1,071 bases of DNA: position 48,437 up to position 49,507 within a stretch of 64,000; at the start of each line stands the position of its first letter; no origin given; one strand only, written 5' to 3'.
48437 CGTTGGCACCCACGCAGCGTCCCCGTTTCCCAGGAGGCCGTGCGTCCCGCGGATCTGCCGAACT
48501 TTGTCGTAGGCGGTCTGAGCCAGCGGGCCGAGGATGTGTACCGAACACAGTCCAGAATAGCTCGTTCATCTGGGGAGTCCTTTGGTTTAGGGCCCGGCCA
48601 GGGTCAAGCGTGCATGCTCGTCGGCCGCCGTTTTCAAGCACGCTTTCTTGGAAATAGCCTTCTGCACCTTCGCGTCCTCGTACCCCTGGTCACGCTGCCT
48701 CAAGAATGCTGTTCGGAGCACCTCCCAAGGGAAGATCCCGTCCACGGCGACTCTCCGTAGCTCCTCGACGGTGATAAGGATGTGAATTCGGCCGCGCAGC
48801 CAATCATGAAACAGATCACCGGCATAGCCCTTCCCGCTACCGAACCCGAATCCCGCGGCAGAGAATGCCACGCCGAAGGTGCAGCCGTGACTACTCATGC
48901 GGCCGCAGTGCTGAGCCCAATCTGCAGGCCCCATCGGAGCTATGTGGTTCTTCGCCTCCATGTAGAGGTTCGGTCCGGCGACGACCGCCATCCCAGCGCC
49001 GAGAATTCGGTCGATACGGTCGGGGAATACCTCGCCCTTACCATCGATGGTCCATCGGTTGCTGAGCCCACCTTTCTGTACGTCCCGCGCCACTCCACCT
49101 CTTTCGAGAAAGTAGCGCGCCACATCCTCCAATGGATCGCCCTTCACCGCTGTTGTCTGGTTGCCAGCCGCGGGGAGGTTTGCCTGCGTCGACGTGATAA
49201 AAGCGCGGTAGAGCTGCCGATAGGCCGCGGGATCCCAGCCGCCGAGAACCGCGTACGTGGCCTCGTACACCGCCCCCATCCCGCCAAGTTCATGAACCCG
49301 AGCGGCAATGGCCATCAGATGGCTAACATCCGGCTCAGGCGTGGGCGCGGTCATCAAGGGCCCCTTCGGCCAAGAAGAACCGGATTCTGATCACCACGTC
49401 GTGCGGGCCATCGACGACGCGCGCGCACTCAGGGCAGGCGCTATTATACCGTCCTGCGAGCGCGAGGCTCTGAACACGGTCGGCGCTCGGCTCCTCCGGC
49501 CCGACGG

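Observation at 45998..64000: High-GC defense-island-like region with several distinct candidate immune modules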

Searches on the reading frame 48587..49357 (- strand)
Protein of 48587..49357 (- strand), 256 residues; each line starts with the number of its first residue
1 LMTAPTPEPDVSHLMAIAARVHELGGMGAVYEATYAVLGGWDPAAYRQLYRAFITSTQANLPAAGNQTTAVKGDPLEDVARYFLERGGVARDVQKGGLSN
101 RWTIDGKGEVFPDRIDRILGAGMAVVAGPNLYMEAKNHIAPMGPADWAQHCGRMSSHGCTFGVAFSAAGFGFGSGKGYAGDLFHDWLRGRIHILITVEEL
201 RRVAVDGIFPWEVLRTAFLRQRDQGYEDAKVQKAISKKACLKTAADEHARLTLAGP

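Call 6: search_protein_families(library=pfam, proteins=[window:48587-49357:-], max_evalue=0.01)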
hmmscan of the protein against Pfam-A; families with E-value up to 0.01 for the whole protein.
window:48587-49357:- (256 aa): 0 families

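Call 7: search_protein_families(library=padloc, proteins=[window:48587-49357:-], max_evalue=0.01)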
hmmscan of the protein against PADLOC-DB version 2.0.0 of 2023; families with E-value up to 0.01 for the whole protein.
window:48587-49357:- (256 aa): 0 families

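Call 15: find_encoding_contigs(protein=window:48587-49357:-, flank=10000, max_places=6)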
Protein window:48587-49357:- (256 aa): no gene with exactly this product is on record in the collection.

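Call 16: find_encoding_contigs(protein=window:48587-49354:-, flank=10000, max_places=6)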
Protein window:48587-49354:- (255 aa): 1 contig read that carries it; 1 place shown.
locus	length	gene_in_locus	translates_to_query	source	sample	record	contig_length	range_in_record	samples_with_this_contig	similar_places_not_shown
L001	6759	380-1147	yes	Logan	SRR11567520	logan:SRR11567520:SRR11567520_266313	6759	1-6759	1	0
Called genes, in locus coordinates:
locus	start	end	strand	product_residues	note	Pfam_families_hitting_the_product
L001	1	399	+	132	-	?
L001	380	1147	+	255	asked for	-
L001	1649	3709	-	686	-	-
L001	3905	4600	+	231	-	-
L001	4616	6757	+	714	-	?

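Call 17: search_protein_families(library=ncbifam, proteins=[window:48587-49354:-], max_evalue=0.01)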
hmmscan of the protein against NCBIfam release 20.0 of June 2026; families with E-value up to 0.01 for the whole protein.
window:48587-49354:- (255 aa): 0 families

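Call 18: search_protein_families(library=phrogs, proteins=[window:48587-49354:-], max_evalue=0.01)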
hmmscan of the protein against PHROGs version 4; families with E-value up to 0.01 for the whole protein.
window:48587-49354:- (255 aa): 1 family
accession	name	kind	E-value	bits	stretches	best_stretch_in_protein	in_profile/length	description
phrog_38237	-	unknown function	0.0034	16.7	1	162-206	497-541/697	-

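Call 27: find_homologous_proteins(query=window:48587-49354:-, max_evalue=0.001)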
Query window:48587-49354:- (255 aa): 8 proteins with E <= 0.001 among 1293 candidates.
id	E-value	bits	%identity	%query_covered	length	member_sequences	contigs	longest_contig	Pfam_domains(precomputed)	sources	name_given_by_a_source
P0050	5.0e-171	585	100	100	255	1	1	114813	-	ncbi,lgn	-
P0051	1.7e-94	334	58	92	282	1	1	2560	-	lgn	-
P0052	7.7e-92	325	58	95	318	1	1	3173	-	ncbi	-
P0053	2.2e-80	288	56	88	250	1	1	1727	-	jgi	-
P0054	2.1e-79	285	53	96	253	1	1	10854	-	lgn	-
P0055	1.4e-73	265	48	98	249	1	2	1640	-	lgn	-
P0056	5.7e-67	244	56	72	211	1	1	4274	-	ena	-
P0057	3.9e-38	149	33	90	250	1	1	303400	-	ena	-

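Call 28: find_encoding_contigs(protein=P0054, flank=8000, max_places=2)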
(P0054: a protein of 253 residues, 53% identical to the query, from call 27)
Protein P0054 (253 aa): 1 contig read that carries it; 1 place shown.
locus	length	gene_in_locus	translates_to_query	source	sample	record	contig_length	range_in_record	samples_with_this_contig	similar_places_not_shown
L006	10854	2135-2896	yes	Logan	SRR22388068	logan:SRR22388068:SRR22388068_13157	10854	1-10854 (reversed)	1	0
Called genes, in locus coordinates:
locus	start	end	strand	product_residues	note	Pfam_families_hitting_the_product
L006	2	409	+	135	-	?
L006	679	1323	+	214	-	-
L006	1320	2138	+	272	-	-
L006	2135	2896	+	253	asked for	-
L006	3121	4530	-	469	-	PF01966:HD, PF13286:HD_assoc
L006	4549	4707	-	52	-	-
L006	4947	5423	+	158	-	-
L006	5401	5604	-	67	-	-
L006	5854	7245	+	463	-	PF13701:DDE_Tnp_1_4, PF01609:DDE_Tnp_1, PF13701:DDE_Tnp_1_4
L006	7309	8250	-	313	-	-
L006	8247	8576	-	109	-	-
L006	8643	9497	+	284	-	PF02086:MethyltransfD12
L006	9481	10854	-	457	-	?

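Call 29: find_encoding_contigs(protein=P0057, flank=8000, max_places=2)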
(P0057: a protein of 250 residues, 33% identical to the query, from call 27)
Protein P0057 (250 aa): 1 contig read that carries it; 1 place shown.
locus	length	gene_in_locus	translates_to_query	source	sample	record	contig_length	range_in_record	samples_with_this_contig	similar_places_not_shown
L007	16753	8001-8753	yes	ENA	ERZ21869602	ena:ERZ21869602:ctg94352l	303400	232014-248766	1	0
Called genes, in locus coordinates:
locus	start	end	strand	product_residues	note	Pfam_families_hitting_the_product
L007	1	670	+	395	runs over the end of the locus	PF00108:Thiolase_N, PF02803:Thiolase_C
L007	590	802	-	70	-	-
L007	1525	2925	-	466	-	PF00149:Metallophos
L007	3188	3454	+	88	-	-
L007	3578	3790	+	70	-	-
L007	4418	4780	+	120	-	-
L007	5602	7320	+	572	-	PF01609:DDE_Tnp_1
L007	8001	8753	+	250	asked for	-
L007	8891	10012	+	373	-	-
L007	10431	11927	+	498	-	PF22483:Mu-transpos_C_2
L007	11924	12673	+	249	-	PF00004:AAA (faint), PF01695:IstB_IS21, PF00308:Bac_DnaA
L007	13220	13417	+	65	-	-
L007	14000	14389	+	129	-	-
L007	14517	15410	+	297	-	PF14338:Mrr_N, PF04471:Mrr_cat, PF22722:NA-iREase1 (weak)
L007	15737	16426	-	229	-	PF07900:DUF1670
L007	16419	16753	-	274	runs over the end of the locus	PF07900:DUF1670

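Call 30: find_encoding_contigs(protein=P0056, flank=8000, max_places=2)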
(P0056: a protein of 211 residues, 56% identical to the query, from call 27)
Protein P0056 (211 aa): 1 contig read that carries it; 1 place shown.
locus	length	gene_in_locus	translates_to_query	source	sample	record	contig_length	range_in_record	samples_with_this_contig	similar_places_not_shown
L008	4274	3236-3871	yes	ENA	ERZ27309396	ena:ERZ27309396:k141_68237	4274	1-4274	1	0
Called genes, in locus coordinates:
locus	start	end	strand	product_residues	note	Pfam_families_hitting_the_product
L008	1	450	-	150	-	?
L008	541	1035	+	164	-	PF08719:NADAR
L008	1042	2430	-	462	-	-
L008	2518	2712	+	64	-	-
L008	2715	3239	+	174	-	-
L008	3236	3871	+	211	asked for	-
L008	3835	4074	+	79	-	-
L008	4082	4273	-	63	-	?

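Call 37: search_protein_families(library=pfam, proteins=[window:48587-49354:-], max_evalue=5)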
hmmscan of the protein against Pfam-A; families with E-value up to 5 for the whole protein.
window:48587-49354:- (255 aa): 2 families
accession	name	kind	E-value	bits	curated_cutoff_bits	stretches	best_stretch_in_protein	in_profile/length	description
PF20898.2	P_T4SS_TraN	-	0.16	12.7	27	1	4-38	20-55/59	P-type Type IV secretion system, TraN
PF01812.26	5-FTHF_cyc-lig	-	0.25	11.7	27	1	161-187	125-151/186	5-formyltetrahydrofolate cyclo-ligase family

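Call 105: search_protein_families(library=padloc, proteins=[L006:679-1323:+, L006:1320-2138:+, L006:3121-4530:-, L006:4947-5423:+, L006:7309-8250:-, L006:8247-8576:-, L008:2715-3239:+, L008:1042-2430:-, L007:8891-10012:+, L007:4418-4780:+], max_evalue=0.001)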
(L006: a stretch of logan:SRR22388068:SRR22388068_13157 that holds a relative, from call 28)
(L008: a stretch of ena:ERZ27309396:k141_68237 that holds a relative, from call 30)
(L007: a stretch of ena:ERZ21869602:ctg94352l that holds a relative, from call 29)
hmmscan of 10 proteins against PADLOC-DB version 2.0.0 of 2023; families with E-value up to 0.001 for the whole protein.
L006:679-1323:+ (214 aa): 0 families

L006:1320-2138:+ (272 aa): 0 families

L006:3121-4530:- (469 aa): 2 families
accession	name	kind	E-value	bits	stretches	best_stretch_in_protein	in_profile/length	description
PDLC02374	dGTPase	-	2.7e-117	390.5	1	10-468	28-381/395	-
PDLC03129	Specificity_I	-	5.8e-05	20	0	285-373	174-261/431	Type I specificity subunit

L006:4947-5423:+ (158 aa): 0 families

L006:7309-8250:- (313 aa): 0 families

L006:8247-8576:- (109 aa): 0 families

L008:2715-3239:+ (174 aa): 0 families

L008:1042-2430:- (462 aa): 0 families

L007:8891-10012:+ (373 aa): 0 families

L007:4418-4780:+ (120 aa): 0 families

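Call 107: find_encoding_contigs(protein=P0052, flank=5000, max_places=2)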
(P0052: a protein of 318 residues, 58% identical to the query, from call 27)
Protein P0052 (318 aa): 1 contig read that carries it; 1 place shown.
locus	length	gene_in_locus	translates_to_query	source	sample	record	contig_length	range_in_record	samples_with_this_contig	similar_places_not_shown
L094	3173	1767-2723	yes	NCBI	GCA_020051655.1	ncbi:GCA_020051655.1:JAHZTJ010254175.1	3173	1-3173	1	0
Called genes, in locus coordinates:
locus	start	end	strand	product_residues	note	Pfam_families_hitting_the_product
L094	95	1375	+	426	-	-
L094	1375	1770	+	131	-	-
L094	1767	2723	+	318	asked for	-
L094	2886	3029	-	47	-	-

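Call 108: find_encoding_contigs(protein=P0051, flank=5000, max_places=2)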
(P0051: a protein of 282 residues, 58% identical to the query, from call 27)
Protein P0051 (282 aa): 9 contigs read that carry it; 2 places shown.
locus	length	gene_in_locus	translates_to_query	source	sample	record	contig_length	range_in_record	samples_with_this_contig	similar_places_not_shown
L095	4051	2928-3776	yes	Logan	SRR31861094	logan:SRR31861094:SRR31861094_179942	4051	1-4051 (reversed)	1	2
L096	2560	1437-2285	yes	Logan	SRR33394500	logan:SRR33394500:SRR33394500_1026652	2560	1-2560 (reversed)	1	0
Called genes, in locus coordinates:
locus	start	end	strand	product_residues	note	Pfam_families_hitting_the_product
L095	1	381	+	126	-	?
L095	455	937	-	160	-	-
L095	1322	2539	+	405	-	-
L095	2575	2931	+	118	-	-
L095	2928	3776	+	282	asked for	-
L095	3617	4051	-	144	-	?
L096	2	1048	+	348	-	?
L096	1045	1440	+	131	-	-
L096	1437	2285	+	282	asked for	-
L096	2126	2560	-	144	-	?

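Call 110: search_protein_families(library=padloc, proteins=[L094:95-1375:+, L095:1322-2539:+, L094:1375-1770:+, L096:1045-1440:+, L008:2715-3239:+, P0052, P0051, P0057, P0054], max_evalue=0.1)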
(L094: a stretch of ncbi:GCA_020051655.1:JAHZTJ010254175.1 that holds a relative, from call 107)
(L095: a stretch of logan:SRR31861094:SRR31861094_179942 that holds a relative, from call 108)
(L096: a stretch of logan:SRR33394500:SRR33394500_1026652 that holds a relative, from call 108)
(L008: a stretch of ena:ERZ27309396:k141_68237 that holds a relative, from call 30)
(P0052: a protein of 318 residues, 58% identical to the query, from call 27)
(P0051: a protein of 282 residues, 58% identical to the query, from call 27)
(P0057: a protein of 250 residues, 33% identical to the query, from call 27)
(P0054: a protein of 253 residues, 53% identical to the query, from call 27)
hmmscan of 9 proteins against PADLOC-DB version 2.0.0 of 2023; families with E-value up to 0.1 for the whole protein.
L094:95-1375:+ (426 aa): 0 families

L095:1322-2539:+ (405 aa): 0 families

L094:1375-1770:+ (131 aa): 0 families

L096:1045-1440:+ (131 aa): 0 families

L008:2715-3239:+ (174 aa): 0 families

P0052 (318 aa): 0 families

P0051 (282 aa): 0 families

P0057 (250 aa): 0 families

P0054 (253 aa): 0 families

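Call 114: find_related_loci(query=A2, collection=viral_contigs, flank=8000)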
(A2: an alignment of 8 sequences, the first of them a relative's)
Query A2 (255 aa) in viral_contigs; peptide patterns used: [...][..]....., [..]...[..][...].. (x = any residue, [..] = any of these).
91 stretches matched a pattern; 1 encode a relative of the query (tblastn E <= 1e-3); 1 distinct loci.
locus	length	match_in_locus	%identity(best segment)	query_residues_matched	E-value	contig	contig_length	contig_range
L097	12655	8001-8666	33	35-255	6e-42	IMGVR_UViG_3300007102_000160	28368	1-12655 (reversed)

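Call 122: search_solved_structures(query=A2, max_evalue=10)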
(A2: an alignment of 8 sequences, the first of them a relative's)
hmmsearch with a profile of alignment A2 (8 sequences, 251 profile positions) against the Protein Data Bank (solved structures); distinct sequences matched with E-value up to 10: 4.
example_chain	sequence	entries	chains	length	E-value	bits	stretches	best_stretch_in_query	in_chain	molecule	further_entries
6ces_D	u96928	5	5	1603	1.3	11.6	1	6-120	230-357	GATOR complex protein DEPDC5 | GATOR1 complex protein DEPDC5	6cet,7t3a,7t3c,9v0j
7t3b_A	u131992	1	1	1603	1.3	11.6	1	6-120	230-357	GATOR complex protein DEPDC5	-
8fw5_A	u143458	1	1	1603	1.3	11.6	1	6-120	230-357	GATOR complex protein DEPDC5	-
9o5a_B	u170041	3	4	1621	1.3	11.6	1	6-120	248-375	GATOR1 complex protein DEPDC5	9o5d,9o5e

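Call 123: search_solved_structures(query=L094:95-1375:+, max_evalue=10)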
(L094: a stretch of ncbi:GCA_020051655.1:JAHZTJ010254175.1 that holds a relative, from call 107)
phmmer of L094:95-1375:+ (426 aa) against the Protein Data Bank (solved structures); distinct sequences matched with E-value up to 10: 1.
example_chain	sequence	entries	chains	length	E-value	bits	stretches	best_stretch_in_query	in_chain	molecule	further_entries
2ia2_A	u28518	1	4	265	1.4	11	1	309-409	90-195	Putative Transcriptional Regulator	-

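Call 126: search_dna_similar(query=P0050, collection=plasmids, mode=protein, max_evalue=0.001, max_rows=15)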
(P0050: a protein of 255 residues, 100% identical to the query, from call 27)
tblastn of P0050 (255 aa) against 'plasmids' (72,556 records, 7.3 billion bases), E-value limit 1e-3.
No match.
